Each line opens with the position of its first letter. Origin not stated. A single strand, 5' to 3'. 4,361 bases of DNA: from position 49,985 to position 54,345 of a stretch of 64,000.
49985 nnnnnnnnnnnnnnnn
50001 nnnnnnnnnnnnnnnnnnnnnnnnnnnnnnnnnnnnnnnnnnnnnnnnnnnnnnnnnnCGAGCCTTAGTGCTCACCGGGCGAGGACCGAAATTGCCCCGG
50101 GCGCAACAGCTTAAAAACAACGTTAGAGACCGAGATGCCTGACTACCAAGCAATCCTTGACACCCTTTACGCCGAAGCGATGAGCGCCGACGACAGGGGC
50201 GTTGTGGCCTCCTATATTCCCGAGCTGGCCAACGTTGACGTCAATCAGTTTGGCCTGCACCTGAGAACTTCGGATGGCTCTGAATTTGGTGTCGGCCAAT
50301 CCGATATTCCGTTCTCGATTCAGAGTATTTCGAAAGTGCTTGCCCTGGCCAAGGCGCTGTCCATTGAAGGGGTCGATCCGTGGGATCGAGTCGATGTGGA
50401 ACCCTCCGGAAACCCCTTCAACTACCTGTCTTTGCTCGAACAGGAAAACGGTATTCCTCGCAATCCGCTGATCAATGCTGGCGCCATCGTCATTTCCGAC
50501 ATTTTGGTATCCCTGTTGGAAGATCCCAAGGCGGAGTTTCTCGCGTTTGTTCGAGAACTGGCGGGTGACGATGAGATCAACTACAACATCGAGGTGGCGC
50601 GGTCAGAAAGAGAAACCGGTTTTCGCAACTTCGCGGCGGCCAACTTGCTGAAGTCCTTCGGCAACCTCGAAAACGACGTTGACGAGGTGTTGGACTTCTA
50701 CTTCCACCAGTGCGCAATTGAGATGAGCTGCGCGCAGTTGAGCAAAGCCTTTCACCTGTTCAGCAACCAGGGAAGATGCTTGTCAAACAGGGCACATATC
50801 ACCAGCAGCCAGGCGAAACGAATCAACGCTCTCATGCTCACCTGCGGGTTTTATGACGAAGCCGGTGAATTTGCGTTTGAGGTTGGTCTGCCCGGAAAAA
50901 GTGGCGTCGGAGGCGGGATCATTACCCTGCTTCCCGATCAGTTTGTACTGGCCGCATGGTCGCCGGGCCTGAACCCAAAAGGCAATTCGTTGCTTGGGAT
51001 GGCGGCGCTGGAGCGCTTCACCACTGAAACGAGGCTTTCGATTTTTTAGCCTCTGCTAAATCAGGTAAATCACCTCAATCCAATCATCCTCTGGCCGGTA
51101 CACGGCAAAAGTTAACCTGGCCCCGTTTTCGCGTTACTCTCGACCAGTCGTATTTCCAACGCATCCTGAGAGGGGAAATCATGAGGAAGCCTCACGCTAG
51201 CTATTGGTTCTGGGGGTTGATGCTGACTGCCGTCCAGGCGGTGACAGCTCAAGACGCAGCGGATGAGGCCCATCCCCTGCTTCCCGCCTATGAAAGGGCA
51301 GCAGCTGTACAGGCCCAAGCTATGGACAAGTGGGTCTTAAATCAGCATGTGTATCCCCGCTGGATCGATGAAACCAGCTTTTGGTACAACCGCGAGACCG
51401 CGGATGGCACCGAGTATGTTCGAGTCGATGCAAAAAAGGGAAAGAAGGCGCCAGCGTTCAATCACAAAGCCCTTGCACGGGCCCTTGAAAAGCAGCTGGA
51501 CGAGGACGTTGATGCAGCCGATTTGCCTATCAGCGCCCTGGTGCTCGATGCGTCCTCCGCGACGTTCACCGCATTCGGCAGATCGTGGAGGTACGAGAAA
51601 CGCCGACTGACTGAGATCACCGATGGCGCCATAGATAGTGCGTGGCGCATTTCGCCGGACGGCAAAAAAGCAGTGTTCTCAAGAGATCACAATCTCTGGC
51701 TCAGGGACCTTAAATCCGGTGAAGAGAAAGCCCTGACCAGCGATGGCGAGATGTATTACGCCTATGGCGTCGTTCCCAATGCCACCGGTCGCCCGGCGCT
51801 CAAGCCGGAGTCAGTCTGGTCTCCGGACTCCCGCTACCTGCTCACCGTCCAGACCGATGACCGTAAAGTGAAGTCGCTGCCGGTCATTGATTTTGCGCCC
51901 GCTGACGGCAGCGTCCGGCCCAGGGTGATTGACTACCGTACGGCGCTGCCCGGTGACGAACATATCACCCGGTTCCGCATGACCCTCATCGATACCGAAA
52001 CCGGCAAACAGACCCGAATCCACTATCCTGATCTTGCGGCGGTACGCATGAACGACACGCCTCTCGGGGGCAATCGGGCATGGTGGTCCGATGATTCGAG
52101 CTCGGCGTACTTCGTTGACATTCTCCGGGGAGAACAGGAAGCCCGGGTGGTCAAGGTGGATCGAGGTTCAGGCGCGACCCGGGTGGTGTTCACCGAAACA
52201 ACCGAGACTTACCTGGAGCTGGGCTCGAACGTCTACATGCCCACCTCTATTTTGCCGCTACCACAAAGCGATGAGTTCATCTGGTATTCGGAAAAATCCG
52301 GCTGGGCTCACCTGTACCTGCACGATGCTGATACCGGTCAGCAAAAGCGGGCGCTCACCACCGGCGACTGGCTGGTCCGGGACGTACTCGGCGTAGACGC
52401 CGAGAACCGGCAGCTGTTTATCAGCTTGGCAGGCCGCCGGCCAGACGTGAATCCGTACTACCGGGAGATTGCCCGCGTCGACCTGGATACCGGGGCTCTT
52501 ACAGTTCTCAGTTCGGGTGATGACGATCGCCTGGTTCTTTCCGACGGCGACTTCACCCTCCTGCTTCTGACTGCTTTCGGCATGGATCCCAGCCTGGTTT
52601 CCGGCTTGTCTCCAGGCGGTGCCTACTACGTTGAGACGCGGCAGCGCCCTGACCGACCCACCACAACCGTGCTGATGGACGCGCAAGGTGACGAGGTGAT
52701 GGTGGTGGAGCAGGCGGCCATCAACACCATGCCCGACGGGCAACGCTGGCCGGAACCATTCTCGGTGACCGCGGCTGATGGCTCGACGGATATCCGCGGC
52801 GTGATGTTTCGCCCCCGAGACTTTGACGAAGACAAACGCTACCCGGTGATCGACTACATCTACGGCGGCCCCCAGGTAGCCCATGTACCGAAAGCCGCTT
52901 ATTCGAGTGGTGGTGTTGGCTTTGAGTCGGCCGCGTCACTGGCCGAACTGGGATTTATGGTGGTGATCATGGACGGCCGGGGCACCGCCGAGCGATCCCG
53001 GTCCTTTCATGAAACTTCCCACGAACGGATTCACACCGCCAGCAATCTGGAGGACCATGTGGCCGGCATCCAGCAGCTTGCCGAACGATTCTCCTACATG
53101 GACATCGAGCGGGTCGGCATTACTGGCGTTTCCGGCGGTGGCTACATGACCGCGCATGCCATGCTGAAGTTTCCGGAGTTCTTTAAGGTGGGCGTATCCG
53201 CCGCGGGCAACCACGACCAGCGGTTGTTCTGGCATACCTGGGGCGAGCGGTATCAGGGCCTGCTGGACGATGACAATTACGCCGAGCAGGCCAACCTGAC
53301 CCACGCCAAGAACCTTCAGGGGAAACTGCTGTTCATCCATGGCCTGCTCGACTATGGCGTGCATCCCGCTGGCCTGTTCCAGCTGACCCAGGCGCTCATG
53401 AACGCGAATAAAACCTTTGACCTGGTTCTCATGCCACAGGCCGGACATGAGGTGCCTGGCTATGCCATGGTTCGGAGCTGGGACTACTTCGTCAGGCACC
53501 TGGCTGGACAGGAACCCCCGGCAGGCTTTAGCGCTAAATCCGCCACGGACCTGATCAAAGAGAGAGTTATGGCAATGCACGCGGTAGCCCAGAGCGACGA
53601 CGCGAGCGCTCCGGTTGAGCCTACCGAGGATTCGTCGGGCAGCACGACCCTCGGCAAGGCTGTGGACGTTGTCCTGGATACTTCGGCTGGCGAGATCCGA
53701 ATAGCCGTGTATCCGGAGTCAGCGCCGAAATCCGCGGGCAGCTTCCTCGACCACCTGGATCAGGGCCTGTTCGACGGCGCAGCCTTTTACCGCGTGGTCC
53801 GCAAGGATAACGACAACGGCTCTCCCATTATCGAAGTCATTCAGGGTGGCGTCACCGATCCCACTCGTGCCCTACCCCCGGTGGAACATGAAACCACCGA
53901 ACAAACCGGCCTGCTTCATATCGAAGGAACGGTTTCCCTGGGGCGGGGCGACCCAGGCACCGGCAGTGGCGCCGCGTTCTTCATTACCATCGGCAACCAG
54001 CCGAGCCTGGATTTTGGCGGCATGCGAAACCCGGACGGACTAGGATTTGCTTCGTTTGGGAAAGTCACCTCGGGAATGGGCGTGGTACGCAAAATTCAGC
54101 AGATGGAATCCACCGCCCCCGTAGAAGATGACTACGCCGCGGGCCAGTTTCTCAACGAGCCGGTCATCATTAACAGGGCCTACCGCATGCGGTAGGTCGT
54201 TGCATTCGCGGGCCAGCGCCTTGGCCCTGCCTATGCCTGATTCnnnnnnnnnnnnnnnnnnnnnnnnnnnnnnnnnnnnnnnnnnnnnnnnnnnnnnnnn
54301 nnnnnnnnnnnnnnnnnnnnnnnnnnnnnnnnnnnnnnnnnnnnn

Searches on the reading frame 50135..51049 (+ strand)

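Call 90: search_protein_families(library=pfam, proteins=[window:50135-51049:+], max_evalue=0.0001)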
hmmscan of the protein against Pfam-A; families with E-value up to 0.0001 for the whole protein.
window:50135-51049:+ (304 aa): 1 family
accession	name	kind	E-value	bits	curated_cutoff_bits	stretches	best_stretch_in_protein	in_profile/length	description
PF04960.20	Glutaminase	-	3.6e-106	355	27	1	22-304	1-286/286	Glutaminase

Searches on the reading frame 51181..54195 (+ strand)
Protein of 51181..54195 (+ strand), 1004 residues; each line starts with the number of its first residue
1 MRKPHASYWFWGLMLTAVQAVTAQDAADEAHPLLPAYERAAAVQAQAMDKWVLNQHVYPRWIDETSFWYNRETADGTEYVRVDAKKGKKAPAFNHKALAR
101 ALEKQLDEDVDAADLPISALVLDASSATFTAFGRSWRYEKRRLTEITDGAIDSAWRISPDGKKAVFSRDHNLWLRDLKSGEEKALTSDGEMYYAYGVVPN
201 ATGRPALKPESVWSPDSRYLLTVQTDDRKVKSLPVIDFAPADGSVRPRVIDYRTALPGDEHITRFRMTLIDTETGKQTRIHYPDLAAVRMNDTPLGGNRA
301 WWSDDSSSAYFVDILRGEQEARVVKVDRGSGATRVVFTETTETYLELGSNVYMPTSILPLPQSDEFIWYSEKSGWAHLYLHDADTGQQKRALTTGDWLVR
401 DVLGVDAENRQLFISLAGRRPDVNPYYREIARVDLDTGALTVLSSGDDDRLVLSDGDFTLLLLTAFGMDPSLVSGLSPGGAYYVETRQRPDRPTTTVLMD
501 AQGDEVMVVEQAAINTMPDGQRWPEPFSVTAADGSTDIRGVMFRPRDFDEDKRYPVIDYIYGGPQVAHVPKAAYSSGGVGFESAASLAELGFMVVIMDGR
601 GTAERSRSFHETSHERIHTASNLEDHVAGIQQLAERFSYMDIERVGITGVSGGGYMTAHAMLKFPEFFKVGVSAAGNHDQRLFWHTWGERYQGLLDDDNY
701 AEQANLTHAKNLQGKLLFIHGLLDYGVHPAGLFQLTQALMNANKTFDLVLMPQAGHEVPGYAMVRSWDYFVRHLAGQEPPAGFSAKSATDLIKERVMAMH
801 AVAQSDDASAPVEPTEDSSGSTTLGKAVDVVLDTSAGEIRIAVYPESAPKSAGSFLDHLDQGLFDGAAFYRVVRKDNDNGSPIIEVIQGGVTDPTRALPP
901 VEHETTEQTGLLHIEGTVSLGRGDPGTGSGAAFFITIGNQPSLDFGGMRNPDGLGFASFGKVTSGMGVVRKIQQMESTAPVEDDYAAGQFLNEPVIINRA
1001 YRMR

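Call 90: search_protein_families(library=pfam, proteins=[window:51181-54195:+], max_evalue=0.0001)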
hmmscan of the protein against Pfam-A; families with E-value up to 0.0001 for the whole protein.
window:51181-54195:+ (1004 aa): 4 families
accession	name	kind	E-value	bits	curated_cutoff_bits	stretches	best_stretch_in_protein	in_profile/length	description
PF00930.27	DPPIV_N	-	3.5e-41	141.6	22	1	140-450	32-330/354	Dipeptidyl peptidase IV (DPP IV) N-terminal region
PF00326.27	Peptidase_S9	-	2.8e-39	135.3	22.6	1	584-759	7-190/213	Prolyl oligopeptidase family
PF00160.26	Pro_isomerase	-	6.5e-19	69.2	21.7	1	831-979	3-144/159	Cyclophilin type peptidyl-prolyl cis-trans isomerase/CLD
PF01738.24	DLH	-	5.1e-05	23.4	21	1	584-756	34-186/217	Dienelactone hydrolase family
